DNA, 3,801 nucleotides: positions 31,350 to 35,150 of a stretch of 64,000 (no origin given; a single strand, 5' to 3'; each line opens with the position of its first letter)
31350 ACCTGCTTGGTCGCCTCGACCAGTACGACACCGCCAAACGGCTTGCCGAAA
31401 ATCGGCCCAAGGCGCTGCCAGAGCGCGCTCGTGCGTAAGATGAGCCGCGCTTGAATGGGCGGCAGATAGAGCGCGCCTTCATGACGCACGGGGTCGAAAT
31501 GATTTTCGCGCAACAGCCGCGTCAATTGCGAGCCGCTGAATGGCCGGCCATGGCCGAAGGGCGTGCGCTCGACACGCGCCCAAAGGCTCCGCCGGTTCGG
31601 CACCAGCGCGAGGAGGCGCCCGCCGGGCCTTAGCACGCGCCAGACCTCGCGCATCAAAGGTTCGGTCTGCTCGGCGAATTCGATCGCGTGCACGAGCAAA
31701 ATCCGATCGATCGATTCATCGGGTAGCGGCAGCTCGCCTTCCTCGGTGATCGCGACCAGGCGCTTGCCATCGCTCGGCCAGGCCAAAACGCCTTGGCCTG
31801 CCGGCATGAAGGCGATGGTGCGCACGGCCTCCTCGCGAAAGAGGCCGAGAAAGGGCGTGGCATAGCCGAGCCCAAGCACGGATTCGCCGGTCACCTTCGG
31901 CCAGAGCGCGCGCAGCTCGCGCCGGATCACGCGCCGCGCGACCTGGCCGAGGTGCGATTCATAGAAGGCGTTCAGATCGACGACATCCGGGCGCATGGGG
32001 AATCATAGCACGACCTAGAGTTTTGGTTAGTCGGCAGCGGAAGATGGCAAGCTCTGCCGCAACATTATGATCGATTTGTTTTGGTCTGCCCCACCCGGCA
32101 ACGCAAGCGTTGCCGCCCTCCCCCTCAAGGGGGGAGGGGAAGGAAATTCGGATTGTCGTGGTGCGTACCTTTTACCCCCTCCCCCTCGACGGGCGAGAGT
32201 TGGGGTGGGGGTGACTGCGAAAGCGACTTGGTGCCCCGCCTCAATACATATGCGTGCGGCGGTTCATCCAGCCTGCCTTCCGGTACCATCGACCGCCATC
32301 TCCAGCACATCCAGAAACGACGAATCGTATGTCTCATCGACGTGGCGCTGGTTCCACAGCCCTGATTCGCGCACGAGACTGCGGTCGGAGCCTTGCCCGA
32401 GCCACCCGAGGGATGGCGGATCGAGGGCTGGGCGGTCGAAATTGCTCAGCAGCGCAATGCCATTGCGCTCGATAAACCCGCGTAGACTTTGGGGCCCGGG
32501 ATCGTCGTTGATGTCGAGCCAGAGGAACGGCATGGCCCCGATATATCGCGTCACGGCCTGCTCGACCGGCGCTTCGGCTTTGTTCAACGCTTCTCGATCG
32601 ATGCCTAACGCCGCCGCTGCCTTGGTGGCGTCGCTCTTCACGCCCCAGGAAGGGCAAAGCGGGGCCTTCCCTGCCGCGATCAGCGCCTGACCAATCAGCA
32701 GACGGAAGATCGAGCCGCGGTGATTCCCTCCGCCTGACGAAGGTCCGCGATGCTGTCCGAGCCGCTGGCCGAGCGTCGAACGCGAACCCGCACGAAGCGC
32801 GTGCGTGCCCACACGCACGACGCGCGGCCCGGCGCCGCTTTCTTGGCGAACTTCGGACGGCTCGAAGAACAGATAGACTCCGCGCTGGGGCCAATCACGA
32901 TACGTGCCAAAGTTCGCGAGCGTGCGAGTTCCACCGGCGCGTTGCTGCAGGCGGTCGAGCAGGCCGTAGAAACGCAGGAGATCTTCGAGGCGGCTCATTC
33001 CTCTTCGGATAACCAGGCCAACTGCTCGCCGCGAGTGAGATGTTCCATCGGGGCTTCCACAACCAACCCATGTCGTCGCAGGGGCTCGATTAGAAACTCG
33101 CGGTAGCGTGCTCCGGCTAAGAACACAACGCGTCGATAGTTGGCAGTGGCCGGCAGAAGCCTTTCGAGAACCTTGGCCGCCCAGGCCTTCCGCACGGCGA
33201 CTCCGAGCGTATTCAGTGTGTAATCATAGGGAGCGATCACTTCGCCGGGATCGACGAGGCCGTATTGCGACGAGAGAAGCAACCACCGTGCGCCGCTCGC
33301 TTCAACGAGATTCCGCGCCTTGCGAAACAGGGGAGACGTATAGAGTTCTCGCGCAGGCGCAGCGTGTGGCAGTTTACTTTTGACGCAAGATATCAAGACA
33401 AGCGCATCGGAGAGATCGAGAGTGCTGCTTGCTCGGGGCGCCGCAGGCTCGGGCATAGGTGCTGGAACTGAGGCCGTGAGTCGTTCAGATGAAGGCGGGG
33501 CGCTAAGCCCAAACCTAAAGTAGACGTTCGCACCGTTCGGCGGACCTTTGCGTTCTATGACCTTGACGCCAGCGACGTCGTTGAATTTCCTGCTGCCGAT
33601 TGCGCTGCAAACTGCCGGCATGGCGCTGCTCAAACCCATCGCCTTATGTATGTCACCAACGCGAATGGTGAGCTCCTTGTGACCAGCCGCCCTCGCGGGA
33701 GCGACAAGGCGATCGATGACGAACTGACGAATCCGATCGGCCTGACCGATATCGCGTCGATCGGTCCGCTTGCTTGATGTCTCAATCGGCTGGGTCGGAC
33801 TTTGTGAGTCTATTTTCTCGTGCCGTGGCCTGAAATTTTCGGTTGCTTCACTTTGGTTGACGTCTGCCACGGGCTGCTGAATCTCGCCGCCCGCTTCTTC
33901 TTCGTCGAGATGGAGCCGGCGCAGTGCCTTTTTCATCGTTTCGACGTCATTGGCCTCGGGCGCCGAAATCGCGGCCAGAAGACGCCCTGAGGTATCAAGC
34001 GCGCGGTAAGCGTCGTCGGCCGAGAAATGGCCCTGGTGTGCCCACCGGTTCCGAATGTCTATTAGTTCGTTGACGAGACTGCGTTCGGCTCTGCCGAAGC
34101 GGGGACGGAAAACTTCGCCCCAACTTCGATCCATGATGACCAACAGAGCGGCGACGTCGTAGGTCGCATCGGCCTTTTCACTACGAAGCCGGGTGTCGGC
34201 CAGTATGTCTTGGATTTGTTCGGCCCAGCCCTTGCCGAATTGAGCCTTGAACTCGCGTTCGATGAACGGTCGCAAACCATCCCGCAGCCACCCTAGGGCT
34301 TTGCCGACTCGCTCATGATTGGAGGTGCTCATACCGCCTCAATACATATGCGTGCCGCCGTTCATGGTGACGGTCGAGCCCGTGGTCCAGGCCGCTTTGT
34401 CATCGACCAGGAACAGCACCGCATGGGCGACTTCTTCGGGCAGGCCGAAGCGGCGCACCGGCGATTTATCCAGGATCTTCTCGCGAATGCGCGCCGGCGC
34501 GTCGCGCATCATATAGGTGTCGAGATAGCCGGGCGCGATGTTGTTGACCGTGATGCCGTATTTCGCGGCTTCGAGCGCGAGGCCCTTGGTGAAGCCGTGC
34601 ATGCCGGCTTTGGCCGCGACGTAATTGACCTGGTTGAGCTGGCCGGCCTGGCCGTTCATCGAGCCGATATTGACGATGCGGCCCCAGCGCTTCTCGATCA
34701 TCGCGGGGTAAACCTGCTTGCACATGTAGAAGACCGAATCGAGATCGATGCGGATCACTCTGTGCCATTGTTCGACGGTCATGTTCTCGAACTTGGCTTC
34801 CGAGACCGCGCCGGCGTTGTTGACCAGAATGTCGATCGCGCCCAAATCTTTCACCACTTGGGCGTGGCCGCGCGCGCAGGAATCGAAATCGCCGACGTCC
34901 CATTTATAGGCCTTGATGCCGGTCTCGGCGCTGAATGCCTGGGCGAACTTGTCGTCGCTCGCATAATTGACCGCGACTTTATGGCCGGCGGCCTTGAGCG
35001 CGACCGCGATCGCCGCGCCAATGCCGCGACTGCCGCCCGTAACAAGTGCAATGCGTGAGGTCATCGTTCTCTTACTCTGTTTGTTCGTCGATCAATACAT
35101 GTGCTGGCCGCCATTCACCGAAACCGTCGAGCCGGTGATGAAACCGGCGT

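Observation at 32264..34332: Candidate undescribed two-gene defence/abortive-infection module: Swt1-HEPN multidomain protein plus GIY-YIG-like nuclease-family protein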

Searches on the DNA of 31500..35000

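Call 79: search_rna_families(source=window, start=31500, end=35000, threshold=evalue, max_evalue=1)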
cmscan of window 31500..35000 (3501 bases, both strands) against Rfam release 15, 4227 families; matches with E-value up to 1: 1.
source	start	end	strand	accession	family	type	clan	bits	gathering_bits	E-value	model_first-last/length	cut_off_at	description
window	32087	32138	-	RF01762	whalefall-1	Gene; sRNA;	-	20.1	37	0.071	1-56/56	no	Whalefall-1 RNA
